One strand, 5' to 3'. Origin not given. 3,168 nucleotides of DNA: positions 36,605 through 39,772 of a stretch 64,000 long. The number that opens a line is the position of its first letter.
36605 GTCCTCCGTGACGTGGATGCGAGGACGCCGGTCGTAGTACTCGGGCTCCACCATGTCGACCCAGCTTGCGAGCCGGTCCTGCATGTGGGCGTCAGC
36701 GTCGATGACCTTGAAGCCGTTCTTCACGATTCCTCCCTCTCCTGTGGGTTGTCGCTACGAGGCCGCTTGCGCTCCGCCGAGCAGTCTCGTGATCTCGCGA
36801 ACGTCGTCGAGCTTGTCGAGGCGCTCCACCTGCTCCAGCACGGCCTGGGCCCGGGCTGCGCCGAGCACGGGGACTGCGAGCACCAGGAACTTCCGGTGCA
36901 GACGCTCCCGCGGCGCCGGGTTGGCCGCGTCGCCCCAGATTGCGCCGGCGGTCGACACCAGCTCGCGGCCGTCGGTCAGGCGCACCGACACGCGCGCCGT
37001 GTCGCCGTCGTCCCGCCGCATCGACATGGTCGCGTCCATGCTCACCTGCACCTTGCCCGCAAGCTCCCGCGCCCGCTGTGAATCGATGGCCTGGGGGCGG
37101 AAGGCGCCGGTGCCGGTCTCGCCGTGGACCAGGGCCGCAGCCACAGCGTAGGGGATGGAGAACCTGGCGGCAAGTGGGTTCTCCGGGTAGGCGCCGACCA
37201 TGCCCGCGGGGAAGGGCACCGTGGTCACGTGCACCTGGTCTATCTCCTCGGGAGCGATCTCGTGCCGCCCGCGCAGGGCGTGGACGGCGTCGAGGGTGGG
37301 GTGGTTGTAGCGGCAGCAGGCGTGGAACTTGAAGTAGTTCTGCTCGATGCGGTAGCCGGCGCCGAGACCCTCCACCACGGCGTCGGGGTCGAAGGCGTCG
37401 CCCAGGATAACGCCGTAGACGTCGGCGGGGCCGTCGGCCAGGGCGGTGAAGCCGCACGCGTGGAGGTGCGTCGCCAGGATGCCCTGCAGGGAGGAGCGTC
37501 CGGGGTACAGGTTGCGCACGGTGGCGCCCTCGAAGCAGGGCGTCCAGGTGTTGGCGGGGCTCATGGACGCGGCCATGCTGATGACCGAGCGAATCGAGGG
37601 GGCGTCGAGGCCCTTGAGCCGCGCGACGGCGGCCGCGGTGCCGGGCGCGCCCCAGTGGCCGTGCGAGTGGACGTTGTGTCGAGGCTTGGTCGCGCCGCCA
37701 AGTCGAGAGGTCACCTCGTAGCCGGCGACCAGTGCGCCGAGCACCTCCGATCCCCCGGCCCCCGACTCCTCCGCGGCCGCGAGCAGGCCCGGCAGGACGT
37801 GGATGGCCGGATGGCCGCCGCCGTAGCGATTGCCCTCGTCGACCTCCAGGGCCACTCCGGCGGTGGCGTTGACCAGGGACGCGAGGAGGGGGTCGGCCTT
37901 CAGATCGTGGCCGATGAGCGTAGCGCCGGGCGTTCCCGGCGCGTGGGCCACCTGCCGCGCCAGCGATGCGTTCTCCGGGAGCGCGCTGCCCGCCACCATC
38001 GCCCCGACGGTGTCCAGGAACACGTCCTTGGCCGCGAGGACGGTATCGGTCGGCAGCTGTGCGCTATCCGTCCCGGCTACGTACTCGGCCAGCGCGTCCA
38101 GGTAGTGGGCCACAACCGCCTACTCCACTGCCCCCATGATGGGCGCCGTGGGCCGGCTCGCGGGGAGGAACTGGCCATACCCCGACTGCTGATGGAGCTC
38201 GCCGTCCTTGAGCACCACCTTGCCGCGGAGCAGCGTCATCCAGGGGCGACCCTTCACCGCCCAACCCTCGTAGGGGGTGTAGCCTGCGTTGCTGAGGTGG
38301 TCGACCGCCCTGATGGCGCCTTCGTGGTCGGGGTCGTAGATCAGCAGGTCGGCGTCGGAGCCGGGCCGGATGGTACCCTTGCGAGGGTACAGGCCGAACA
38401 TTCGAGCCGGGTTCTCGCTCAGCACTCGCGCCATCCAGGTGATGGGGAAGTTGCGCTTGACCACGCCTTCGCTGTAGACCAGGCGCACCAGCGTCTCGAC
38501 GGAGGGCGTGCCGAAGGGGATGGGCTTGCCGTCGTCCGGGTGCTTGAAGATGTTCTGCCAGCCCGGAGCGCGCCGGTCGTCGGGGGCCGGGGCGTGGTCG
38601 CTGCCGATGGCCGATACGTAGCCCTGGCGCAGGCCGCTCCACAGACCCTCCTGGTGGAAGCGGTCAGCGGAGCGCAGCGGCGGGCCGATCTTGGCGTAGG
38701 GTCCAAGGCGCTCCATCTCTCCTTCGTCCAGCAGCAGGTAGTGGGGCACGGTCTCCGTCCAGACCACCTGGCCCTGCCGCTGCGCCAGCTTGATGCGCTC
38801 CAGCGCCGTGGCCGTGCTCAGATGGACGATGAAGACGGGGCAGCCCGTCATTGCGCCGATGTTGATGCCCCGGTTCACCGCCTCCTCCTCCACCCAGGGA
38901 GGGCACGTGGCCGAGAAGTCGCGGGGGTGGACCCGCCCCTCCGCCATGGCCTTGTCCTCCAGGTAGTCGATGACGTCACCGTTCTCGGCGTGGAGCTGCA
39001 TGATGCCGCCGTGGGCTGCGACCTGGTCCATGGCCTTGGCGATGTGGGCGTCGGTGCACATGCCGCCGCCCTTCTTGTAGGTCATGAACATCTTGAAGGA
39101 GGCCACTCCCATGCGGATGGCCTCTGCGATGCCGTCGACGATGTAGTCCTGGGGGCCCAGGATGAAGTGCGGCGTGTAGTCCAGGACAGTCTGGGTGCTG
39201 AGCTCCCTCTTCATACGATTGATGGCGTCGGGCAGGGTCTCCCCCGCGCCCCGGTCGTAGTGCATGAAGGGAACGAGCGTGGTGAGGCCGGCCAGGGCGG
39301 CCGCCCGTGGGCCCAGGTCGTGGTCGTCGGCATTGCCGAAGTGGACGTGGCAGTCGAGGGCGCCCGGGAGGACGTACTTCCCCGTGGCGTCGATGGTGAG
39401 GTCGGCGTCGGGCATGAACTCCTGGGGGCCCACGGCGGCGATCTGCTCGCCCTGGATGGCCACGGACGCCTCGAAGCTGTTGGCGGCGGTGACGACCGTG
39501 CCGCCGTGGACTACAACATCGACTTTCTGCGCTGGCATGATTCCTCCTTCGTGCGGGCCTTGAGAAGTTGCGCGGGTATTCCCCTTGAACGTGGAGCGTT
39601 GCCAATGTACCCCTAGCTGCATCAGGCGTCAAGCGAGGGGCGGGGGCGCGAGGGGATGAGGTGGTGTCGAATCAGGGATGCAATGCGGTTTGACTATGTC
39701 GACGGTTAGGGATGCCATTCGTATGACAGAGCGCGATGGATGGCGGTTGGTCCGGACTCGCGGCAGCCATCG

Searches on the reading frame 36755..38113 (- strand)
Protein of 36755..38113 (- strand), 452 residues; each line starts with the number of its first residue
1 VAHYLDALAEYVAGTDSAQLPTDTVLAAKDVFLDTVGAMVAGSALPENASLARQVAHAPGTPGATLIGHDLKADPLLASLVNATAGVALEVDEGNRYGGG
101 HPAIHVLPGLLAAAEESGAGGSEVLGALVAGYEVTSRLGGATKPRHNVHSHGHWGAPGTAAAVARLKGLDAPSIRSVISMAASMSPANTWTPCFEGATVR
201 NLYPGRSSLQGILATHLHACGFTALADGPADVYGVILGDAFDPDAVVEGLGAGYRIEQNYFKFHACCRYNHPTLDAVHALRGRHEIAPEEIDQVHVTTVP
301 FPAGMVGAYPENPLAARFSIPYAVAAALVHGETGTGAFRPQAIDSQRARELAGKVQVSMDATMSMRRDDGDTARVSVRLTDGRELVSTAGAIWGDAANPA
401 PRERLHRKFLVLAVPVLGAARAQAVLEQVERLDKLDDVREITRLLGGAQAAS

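Call 14: search_protein_families(library=pfam, proteins=[window:36755-38113:-], max_evalue=0.00001)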
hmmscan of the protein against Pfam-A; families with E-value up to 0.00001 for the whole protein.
window:36755-38113:- (452 aa): 2 families
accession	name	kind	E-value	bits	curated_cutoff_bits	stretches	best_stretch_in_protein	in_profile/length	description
PF03972.19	MmgE_PrpD_N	-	5.4e-41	140.9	32.1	1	7-226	2-222/244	MmgE/PrpD N-terminal domain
PF19305.4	MmgE_PrpD_C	-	7.8e-30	104.4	32.1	1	264-432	1-171/173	MmgE/PrpD C-terminal domain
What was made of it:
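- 36755..38113 (-): MmgE/PrpD-family protein, 452 aa. Present in the window lineage only. PF03972 and PF19305 (call 14).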

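Call 47: search_protein_families(library=ncbifam, proteins=[window:36755-38113:-], max_evalue=0.00001)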
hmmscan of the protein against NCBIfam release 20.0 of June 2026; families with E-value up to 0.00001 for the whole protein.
window:36755-38113:- (452 aa): 1 family
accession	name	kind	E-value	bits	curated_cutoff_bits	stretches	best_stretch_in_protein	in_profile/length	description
NF042438.1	PrpD_hiGCgrampos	equivalog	6.6e-07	28.3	950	0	38-183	52-199/499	2-methylcitrate dehydratase PrpD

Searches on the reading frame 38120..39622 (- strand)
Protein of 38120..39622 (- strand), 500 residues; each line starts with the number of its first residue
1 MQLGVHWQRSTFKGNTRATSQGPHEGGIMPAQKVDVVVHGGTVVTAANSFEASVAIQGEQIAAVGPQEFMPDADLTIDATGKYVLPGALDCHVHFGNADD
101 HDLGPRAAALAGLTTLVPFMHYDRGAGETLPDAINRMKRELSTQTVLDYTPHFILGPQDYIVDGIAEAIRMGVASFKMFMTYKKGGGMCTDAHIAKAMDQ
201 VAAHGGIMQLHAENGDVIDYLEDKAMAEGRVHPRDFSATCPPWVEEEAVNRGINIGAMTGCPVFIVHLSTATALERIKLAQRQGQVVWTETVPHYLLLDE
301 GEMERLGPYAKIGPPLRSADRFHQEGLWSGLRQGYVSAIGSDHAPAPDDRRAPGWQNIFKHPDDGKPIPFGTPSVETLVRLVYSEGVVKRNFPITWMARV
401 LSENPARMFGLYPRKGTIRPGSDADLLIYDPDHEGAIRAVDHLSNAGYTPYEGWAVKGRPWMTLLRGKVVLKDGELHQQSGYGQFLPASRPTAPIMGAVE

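Call 14: search_protein_families(library=pfam, proteins=[window:38120-39622:-], max_evalue=0.00001)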
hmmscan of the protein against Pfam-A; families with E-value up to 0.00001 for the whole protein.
window:38120-39622:- (500 aa): 2 families
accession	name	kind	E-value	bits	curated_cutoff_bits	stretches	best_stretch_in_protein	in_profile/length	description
PF01979.26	Amidohydro_1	-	2.7e-14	53.6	25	1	83-470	1-345/345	Amidohydrolase family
PF07969.17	Amidohydro_3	-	1e-12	48.7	29.7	1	392-470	407-471/472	Amidohydrolase family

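Call 24: search_solved_structures(query=window:38120-39622:-, max_evalue=1e-10)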
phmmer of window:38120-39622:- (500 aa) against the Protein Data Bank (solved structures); distinct sequences matched with E-value up to 1e-10: 76 (the best 60 are shown).
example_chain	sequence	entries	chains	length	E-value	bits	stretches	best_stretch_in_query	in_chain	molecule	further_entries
1yny_A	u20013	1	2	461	1.3e-84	288.2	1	38-488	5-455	D-Hydantoinase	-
4kir_A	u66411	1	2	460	1.4e-84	288.1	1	38-488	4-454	D-hydantoinase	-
4kqn_A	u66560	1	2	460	2.2e-84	287.4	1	38-487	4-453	D-hydantoinase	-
3sfw_A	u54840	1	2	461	2.5e-78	267.5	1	38-489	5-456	Dihydropyrimidinase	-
1k1d_A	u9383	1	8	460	4.8e-78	266.6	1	37-488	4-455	D-hydantoinase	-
1nfg_A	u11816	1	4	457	6.6e-76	259.5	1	34-487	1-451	D-hydantoinase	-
4tqt_A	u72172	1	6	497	2e-71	244.7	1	34-488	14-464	D-hydantoinase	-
1gkp_A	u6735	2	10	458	9.9e-71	242.4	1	37-486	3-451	HYDANTOINASE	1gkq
3dc8_A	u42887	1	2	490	2.1e-69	238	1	36-487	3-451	Dihydropyrimidinase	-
1gkr_A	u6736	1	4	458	2.2e-68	234.7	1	35-487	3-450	NON-ATP DEPENDENT L-SELECTIVE HYDANTOINASE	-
5ykd_A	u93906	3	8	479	4e-61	210.7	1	36-494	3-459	D-hydantoinase/dihydropyrimidinase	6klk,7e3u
5e5c_A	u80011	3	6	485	4.2e-61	210.7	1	36-494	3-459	D-hydantoinase/dihydropyrimidinase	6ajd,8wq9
3hm7_A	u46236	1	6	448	6.6e-60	206.7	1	31-478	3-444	Allantoinase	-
7u5k_A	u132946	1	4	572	1.8e-55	192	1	36-488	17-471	Dihydropyrimidinase-related protein 2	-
5x1c_A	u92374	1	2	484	2.9e-55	191.4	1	36-488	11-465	Dihydropyrimidinase-related protein 2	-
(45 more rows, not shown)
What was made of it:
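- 38120..39538 (-): D-hydantoinase/dihydropyrimidinase homolog, 472 aa counted from the internal ATG that has a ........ Shine-Dalgarno. First gene of the upstream operon. PDB 1yny D-hydantoinase at 1e-84 (call 24).
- On D-hydantoinase/dihydropyrimidinase (TIGR02033 equivalog): PDB D-hydantoinases match at 1e-84 (call 24).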

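Call 47: search_protein_families(library=ncbifam, proteins=[window:38120-39622:-], max_evalue=0.00001)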
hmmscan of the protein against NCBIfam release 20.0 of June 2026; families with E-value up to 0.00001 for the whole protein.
window:38120-39622:- (500 aa): 49 families (the best 25 are shown)
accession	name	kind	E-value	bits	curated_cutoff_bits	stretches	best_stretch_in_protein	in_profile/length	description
TIGR02033.1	D-hydantoinase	equivalog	1.1e-113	380.6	393.25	1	37-487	2-453/454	dihydropyrimidinase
NF009941.0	PRK13404.1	subfamily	1.6e-105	353.5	647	1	32-494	2-467/478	dihydropyrimidinase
NF004839.0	PRK06189.1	equivalog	4.6e-80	269.4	631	1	33-486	2-445/451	allantoinase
NF058539.1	ergo_uti2_ErtD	equivalog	7.4e-76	255.8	650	1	35-488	3-447/449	hydantoin-5-propionate amidohydrolase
TIGR03178.1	allantoinase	equivalog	7.2e-75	252.5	357.85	1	35-486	1-439/441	allantoinase AllB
NF058538.1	ergo_util_ErtD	equivalog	1e-68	232.2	600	1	35-486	2-444/446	hydantoin-5-propionate amidohydrolase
NF002668.0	PRK02382.1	equivalog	9.2e-67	225.6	452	1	47-488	9-428/436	dihydroorotase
TIGR00857.1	pyrC_multi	subfamily_domain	5.8e-63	213.3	279.05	1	50-473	4-411/412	dihydroorotase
NF005960.0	PRK08044.1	equivalog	3.4e-59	200.8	688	1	34-486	3-448/453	allantoinase AllB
NF006559.0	PRK09060.1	equivalog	1.2e-56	192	482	1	32-480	3-431/444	dihydroorotase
NF005751.0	PRK07575.1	equivalog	1.7e-48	165.2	529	1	43-479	12-428/440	dihydroorotase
NF006837.0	PRK09357.1-2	equivalog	4.3e-47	160.6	575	1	37-475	4-426/428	dihydroorotase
NF006836.0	PRK09357.1-1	equivalog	5e-45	154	538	1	49-478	14-431/432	dihydroorotase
NF006841.0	PRK09357.2-2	equivalog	3.6e-44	151.1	640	1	46-472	13-418/421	dihydroorotase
NF003271.0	PRK04250.1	equivalog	4.4e-39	134.3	405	1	35-477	3-394/407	dihydroorotase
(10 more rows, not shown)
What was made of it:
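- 38120..39538 (-): TIGR02033 scores 380.6 bits against a cut-off of 393 (call 47).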
